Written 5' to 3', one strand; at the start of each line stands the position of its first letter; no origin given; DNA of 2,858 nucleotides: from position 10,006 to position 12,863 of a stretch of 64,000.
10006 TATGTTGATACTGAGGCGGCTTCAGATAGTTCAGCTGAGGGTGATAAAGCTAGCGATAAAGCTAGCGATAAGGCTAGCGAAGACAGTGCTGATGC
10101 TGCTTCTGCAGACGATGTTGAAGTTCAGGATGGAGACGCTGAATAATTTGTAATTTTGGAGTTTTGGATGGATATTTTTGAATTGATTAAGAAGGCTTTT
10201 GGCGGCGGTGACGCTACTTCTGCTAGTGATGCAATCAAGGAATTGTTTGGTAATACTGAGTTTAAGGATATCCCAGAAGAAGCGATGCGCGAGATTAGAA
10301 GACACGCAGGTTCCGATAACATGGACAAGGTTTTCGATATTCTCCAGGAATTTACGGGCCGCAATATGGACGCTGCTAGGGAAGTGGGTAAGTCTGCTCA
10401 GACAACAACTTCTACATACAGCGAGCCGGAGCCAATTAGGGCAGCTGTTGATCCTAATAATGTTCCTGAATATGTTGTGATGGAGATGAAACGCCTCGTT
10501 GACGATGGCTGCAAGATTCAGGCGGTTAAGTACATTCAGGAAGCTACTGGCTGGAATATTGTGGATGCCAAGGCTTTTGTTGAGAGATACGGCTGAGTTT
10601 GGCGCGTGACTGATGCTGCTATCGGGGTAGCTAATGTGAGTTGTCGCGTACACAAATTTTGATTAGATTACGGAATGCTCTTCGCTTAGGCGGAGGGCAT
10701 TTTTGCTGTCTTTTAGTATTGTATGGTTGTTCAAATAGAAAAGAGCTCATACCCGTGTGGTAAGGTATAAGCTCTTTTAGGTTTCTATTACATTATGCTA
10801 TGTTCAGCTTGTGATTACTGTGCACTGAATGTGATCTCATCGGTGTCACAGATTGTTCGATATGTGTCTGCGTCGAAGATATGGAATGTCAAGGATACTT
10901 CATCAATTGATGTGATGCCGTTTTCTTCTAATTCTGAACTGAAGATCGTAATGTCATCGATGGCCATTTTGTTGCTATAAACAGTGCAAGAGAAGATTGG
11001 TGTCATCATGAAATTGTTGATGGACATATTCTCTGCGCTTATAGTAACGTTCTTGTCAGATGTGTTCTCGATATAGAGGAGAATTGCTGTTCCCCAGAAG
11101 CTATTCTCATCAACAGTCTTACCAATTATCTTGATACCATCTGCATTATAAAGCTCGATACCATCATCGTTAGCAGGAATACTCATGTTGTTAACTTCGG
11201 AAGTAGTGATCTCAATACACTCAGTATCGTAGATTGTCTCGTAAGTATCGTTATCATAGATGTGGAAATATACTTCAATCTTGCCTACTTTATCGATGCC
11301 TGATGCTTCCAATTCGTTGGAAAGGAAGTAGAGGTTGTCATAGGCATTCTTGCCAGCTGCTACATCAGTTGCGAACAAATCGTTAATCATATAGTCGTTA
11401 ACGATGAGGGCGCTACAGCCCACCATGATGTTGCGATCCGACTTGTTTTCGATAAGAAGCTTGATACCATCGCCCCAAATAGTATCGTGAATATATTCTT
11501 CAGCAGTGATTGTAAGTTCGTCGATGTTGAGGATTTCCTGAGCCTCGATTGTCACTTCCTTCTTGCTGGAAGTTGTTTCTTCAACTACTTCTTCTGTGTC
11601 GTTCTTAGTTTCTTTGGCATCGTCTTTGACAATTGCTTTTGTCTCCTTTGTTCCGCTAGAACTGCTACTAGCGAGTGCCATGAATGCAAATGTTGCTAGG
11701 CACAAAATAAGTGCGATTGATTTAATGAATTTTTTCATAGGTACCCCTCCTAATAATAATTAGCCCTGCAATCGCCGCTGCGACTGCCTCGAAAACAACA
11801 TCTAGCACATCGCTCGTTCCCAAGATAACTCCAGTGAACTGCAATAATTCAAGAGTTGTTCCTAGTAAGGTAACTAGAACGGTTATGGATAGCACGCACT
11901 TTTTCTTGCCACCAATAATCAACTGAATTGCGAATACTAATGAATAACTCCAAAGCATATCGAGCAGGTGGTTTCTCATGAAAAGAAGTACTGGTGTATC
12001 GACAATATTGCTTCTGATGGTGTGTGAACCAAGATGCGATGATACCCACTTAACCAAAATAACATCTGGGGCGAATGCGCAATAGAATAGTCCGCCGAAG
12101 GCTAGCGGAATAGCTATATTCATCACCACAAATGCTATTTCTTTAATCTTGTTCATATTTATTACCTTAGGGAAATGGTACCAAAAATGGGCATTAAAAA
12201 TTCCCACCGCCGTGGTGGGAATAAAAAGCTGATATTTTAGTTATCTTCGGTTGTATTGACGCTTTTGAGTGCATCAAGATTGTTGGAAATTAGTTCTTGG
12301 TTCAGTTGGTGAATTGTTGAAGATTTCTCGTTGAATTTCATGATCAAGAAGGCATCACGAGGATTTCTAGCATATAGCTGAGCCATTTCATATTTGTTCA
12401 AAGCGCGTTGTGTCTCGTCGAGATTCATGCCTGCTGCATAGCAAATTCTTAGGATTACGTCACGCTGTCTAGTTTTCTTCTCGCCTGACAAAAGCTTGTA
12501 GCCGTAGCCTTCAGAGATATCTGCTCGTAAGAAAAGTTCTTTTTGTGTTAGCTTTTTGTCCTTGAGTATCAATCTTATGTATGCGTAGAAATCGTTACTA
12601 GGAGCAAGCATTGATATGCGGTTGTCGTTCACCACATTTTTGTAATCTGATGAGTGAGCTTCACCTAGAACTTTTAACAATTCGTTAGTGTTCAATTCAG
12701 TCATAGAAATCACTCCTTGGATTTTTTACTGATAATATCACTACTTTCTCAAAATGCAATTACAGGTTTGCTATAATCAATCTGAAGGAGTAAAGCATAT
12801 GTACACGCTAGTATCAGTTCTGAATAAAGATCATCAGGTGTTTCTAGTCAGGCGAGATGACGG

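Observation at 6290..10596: Candidate undescribed module: Zn-ribbon/TM/DUF4214 protein, three tandem cytosolic vWA paralogs, acidic lipoprotein and L7/L12-CTD-like protein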

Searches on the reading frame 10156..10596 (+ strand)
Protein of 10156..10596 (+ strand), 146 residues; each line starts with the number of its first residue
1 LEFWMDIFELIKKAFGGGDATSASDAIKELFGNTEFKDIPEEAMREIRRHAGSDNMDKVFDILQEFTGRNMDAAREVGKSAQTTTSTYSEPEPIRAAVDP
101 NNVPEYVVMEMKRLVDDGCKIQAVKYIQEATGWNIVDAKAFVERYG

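Call 3: search_protein_families(library=pfam, proteins=[window:10156-10596:+], max_evalue=1)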
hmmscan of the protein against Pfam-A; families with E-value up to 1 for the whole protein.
window:10156-10596:+ (146 aa): 3 families
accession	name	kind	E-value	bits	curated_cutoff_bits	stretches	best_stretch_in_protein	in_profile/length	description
PF00542.24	Ribosomal_L12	-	0.00047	20.9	25.9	1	116-144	9-36/67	Ribosomal protein L7/L12 C-terminal domain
PF07035.17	RMC1_C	-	0.037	13.9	26.9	0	114-143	185-214/248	Regulator of MON1-CCZ1 complex, C-terminal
PF24975.1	UBA_Rad5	-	0.12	13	27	1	38-58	11-30/40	Fungal Rad5 UBA-like domain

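Call 4: search_protein_families(library=padloc, proteins=[window:10156-10596:+], max_evalue=1)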
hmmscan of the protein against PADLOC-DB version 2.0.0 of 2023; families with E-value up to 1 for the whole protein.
window:10156-10596:+ (146 aa): 1 family
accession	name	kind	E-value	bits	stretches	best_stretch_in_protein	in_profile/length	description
PDLC05030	PDC-S49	-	0.052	10.2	1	34-134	477-577/629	-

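Call 7: search_protein_families(library=ncbifam, proteins=[window:10156-10596:+], max_evalue=0.1)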
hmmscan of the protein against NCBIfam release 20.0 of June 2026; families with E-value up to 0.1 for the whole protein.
window:10156-10596:+ (146 aa): 3 families
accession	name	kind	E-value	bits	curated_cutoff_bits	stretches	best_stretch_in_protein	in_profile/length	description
NF005269.0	PRK06771.1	equivalog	5.7e-06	26.9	90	1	107-144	55-92/97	hypothetical protein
TIGR00855.1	L12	equivalog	0.029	14.8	84.4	0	113-144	65-94/125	50S ribosomal protein L7/L12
TIGR02653.1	Lon_rel_chp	hypoth_equivalog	0.058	11.7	628.25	1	41-76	378-413/675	protease Lon-related BREX system protein BrxL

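Call 28: find_homologous_proteins(query=window:10168-10596:+, max_evalue=0.01)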
Query window:10168-10596:+ (142 aa): 1 proteins with E <= 0.01 among 13 candidates.
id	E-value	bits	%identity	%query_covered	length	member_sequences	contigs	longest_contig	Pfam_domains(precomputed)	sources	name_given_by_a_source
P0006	3.1e-87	308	99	100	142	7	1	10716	-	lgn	-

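Call 29: find_encoding_contigs(protein=P0006, flank=10000, max_places=8)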
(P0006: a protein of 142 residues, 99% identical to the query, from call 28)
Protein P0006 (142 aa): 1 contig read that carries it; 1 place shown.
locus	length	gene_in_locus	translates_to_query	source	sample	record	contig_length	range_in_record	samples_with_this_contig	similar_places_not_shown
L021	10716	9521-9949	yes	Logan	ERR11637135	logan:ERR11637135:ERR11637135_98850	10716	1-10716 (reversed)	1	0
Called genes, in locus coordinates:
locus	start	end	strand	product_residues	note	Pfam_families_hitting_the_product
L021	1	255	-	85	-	?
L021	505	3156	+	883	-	PF13401:AAA_22 (faint), PF00004:AAA, PF17866:AAA_lid_6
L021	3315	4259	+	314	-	PF08902:DUF1848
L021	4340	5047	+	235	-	PF00535:Glycos_transf_2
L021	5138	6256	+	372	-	PF13450:NAD_binding_8, PF01593:Amino_oxidase (weak), PF03275:GLF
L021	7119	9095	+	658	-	-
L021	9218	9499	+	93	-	-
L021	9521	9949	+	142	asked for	-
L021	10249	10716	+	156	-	?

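Call 51: search_solved_structures(query=window:10168-10596:+, max_evalue=10, show_alignments=2)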
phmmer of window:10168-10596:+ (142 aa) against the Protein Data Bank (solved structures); distinct sequences matched with E-value up to 10: 2.
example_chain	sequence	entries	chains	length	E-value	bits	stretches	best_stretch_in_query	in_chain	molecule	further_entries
8vd6_A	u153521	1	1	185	0.26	14.8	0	21-76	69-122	CAP REPEAT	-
5zmb_A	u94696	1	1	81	0.51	13.9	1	91-122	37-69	ubiquintin-like protein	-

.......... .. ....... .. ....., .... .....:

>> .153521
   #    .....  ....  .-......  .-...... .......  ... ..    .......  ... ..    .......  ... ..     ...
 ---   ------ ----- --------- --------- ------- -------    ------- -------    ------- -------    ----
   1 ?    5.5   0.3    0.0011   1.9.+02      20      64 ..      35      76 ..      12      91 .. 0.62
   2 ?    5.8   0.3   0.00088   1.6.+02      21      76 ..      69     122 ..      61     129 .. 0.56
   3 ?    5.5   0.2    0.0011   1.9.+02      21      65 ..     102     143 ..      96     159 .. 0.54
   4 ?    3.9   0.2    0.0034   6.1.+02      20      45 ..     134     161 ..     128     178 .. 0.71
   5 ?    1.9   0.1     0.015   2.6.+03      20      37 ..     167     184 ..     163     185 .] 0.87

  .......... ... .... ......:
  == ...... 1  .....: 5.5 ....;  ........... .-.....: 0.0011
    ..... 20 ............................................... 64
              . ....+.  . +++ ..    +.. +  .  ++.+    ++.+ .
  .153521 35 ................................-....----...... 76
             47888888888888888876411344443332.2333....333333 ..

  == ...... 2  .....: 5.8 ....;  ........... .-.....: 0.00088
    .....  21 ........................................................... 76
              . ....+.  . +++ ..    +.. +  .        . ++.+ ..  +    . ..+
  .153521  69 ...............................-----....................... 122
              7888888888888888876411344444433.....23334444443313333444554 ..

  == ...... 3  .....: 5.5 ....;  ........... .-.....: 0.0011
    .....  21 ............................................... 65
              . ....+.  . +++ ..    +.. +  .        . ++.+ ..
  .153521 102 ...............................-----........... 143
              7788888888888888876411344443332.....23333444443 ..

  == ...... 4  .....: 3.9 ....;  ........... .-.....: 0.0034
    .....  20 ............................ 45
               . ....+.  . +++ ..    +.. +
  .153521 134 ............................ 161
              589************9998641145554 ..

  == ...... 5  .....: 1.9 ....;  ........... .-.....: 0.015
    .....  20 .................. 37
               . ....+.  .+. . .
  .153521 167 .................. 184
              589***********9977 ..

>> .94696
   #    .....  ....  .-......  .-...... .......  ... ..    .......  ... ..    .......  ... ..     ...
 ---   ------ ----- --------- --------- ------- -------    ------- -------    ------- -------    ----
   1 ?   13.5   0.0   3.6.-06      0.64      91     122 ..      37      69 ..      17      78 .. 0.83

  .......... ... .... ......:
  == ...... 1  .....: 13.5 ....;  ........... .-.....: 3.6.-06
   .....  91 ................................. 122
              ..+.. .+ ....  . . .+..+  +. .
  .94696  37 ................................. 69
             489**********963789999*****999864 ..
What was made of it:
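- On Ribosomal protein L7/L12: There is no PDB sequence hit (call 51).
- Tried and rejected: Nothing significant (call 51).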

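Call 68: search_protein_representatives(protein=window:10168-10596:+)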
Query: 142 residues. Proteins with E-value up to 0.001 (for the whole library): 217; up to 1e-10: 13; up to 1e-30: 1. The best 150 are listed.
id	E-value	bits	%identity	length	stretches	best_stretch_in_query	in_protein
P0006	9.7e-88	307.5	99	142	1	1-142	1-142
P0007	2.7e-18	82.7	41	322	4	87-140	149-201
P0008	5.4e-18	81.8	38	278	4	99-139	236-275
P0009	1.2e-15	74.2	41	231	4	100-140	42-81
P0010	1.5e-14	70.6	36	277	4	89-140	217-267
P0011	3.5e-13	66.2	39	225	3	98-140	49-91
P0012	5.9e-13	65.5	32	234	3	91-139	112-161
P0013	5.9e-13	65.5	36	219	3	86-139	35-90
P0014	7.5e-12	61.9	38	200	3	86-141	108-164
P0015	1.0e-11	61.5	39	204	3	102-139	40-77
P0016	1.5e-11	60.9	41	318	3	76-140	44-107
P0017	4.0e-11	59.6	36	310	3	59-140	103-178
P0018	4.3e-11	59.5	35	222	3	88-138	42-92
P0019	2.0e-10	57.3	39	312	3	99-140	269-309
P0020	2.5e-10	57.0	33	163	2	77-140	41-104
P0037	1.0e-07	48.5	40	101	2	98-139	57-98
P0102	1.1e-05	41.9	40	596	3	82-140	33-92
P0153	9.7e-05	38.9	38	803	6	113-139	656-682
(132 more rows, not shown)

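Call 69: search_protein_families(library=pfam, proteins=[P0007, P0008, P0009, P0010, P0011, P0016, P0020, P0037, P0102, P0153], max_evalue=0.01)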
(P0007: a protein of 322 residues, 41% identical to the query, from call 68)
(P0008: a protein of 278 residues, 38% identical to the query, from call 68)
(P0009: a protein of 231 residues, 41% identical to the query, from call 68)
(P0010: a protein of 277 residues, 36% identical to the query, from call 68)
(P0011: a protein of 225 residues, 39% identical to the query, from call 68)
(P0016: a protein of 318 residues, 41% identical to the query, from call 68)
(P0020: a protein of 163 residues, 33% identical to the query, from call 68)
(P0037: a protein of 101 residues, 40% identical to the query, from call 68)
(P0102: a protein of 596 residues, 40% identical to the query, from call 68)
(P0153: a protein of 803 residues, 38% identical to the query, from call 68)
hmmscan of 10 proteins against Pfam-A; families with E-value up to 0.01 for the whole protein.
P0007 (322 aa): 3 families
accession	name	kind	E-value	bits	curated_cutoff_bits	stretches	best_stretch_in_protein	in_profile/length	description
PF00542.24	Ribosomal_L12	-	2.4e-25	89.1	25.9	3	107-134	10-37/67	Ribosomal protein L7/L12 C-terminal domain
PF20593.3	DUF6793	-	1.4e-06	28.7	27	0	30-57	73-100/107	Family of unknown function (DUF6793)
PF07499.19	RuvA_C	-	0.0021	18.9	24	0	256-282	14-42/47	RuvA, C-terminal domain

P0008 (278 aa): 6 families
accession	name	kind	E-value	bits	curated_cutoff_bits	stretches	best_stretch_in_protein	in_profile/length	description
PF00542.24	Ribosomal_L12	-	1.4e-29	102.6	25.9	4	58-87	9-38/67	Ribosomal protein L7/L12 C-terminal domain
PF15062.11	ARL6IP6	-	0.0032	18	27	0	30-45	46-61/86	Haemopoietic lineage transmembrane helix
PF20593.3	DUF6793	-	0.0038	17.7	27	0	120-146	74-100/107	Family of unknown function (DUF6793)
PF23493.1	CysS_C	-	0.0041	17.6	23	0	172-189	1-18/51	Cysteinyl-tRNA ligase anticodon binding domain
PF10771.15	DUF2582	-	0.0054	17.3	24.2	0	183-215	28-59/65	Winged helix-turn-helix domain (DUF2582)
PF25170.1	TPR_WDR35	-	0.007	16.7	27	0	114-134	11-31/68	WD repeat-containing protein 35, TPR repeats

P0009 (231 aa): 4 families
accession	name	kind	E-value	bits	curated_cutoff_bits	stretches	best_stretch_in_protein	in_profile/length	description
PF00542.24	Ribosomal_L12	-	1.1e-23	83.7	25.9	3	101-131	8-38/67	Ribosomal protein L7/L12 C-terminal domain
PF20593.3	DUF6793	-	1.7e-08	34.9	27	0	101-128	73-100/107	Family of unknown function (DUF6793)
PF25170.1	TPR_WDR35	-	2.9e-05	24.4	27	0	138-162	5-29/68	WD repeat-containing protein 35, TPR repeats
PF07035.17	RMC1_C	-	0.00017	21.6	26.9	0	97-128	183-214/248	Regulator of MON1-CCZ1 complex, C-terminal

P0010 (277 aa): 4 families
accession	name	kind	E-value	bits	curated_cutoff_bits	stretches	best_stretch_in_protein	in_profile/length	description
PF00542.24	Ribosomal_L12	-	4.3e-30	104.3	25.9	3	235-268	5-37/67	Ribosomal protein L7/L12 C-terminal domain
PF20593.3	DUF6793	-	0.00015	22.2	27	0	118-147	70-101/107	Family of unknown function (DUF6793)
PF07035.17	RMC1_C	-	0.0045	16.9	26.9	0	117-148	185-216/248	Regulator of MON1-CCZ1 complex, C-terminal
PF25170.1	TPR_WDR35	-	0.0075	16.6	27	0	234-255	11-32/68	WD repeat-containing protein 35, TPR repeats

P0011 (225 aa): 5 families
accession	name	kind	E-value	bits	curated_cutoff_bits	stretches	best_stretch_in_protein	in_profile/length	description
PF00542.24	Ribosomal_L12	-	4.6e-25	88.2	25.9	3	65-92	10-37/67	Ribosomal protein L7/L12 C-terminal domain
PF20593.3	DUF6793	-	3.3e-05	24.3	27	0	64-91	74-101/107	Family of unknown function (DUF6793)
PF07035.17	RMC1_C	-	0.00044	20.2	26.9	0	61-94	185-218/248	Regulator of MON1-CCZ1 complex, C-terminal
PF13565.12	HTH_32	-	0.0023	18.9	33.7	0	169-218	17-56/73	Homeodomain-like domain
PF11740.13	KfrA_N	-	0.0042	18.2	26.1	0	123-209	9-88/113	Plasmid replication region DNA-binding N-term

P0016 (318 aa): 3 families
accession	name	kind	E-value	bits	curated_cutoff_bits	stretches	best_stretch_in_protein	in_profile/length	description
PF00542.24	Ribosomal_L12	-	2.1e-19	70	25.9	3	135-163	9-37/67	Ribosomal protein L7/L12 C-terminal domain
PF20593.3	DUF6793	-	6.1e-10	39.6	27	0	80-107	74-101/107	Family of unknown function (DUF6793)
PF12773.13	DZR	-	0.0075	16.8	27.3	0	265-285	1-21/45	Double zinc ribbon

P0020 (163 aa): 2 families
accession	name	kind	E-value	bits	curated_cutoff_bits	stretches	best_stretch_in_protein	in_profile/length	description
PF00542.24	Ribosomal_L12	-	7.5e-18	65.1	25.9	2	134-162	8-36/67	Ribosomal protein L7/L12 C-terminal domain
PF20593.3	DUF6793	-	4e-05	24.1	27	0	132-162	69-101/107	Family of unknown function (DUF6793)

P0037 (101 aa): 1 family
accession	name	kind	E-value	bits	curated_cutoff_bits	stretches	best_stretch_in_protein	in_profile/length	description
PF00542.24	Ribosomal_L12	-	5.3e-16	59.1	25.9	2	72-100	9-37/67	Ribosomal protein L7/L12 C-terminal domain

P0102 (596 aa): 10 families
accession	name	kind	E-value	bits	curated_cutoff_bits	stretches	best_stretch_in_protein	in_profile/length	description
PF00542.24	Ribosomal_L12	-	7.2e-17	61.9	25.9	3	144-172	10-38/67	Ribosomal protein L7/L12 C-terminal domain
PF08450.18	SGL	-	5.4e-09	36.5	26.3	1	337-380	183-223/246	SMP-30/Gluconolactonase/LRE-like region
PF01436.27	NHL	-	1.2e-06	28.7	20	1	340-367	1-28/28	NHL repeat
PF20593.3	DUF6793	-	2.2e-05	24.9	27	0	143-170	74-101/107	Family of unknown function (DUF6793)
PF06739.17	SBBP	-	0.00012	22.3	20.5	0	343-357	15-29/38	Beta-propeller repeat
PF20067.5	SSL_N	-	0.00031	21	18.9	0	343-366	23-45/46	Strictosidine synthase-like, N-terminal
PF13449.12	Phytase-like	-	0.0018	18.7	27.6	0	346-383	73-110/284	Esterase-like activity of phytase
PF17170.10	DUF5128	-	0.0023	17.6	22.9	0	500-578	65-145/321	6-bladed beta-propeller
PF13360.13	PQQ_2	-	0.0034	17.5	27.6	0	352-423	74-147/233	Outer membrane protein assembly factor BamB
PF13248.11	Zn_ribbon_3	-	0.0055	16.6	27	0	6-17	2-13/26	zinc-ribbon domain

P0153 (803 aa): 4 families
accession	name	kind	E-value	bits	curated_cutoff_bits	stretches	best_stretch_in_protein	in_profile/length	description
PF00542.24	Ribosomal_L12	-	9.5e-128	417.1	25.9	6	298-362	2-66/67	Ribosomal protein L7/L12 C-terminal domain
PF06003.18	SMN_Tudor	-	9.2e-05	22.9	22.7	0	376-419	11-51/58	Survival motor neuron protein (SMN), Tudor domain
PF09246.16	PHAT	-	0.00017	21.7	21.5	0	647-704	5-62/110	PHAT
PF23212.2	DUF7064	-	0.00085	20.1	24.7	0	614-665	45-96/126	Domain of unknown function (DUF7064)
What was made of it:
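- Closest known: Non-ribosomal proteins with L7/L12-CTD-like repeats. Same: Residues ~100-140 of the 142-aa protein match the repeat found in 2-6 copies in the best-scoring relatives; the sensitive search returned 217 representative proteins (calls 68, 69).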

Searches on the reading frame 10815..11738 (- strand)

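Call 3: search_protein_families(library=pfam, proteins=[window:10815-11738:-], max_evalue=1)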
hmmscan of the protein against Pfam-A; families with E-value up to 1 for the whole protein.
window:10815-11738:- (307 aa): 2 families
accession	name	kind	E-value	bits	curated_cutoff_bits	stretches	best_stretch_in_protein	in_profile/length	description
PF06237.18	SLC52_ribofla_tr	-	0.13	11.6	27.9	1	3-63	194-255/429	Solute carrier family 52, riboflavin transporter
PF12732.12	YtxH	-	0.37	11.7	37.5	1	31-69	24-66/71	YtxH-like protein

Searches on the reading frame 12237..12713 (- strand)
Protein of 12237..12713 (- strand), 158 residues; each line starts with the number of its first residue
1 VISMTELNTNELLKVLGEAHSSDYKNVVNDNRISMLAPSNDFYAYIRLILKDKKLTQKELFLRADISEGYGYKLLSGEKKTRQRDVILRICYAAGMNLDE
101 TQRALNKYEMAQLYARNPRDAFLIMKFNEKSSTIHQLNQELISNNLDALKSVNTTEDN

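Call 7: search_protein_families(library=ncbifam, proteins=[window:12237-12713:-], max_evalue=0.1)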
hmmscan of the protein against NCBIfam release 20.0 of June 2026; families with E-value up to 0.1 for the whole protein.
window:12237-12713:- (158 aa): 0 families

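Call 13: search_protein_families(library=pfam, proteins=[window:12237-12713:-], max_evalue=0.01)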
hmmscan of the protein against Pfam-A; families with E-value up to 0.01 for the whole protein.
window:12237-12713:- (158 aa): 1 family
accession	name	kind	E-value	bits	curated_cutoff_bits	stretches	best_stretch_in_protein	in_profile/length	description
PF13443.12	HTH_26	-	7.6e-06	26.5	22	1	46-100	2-56/63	Cro/C1-type HTH DNA-binding domain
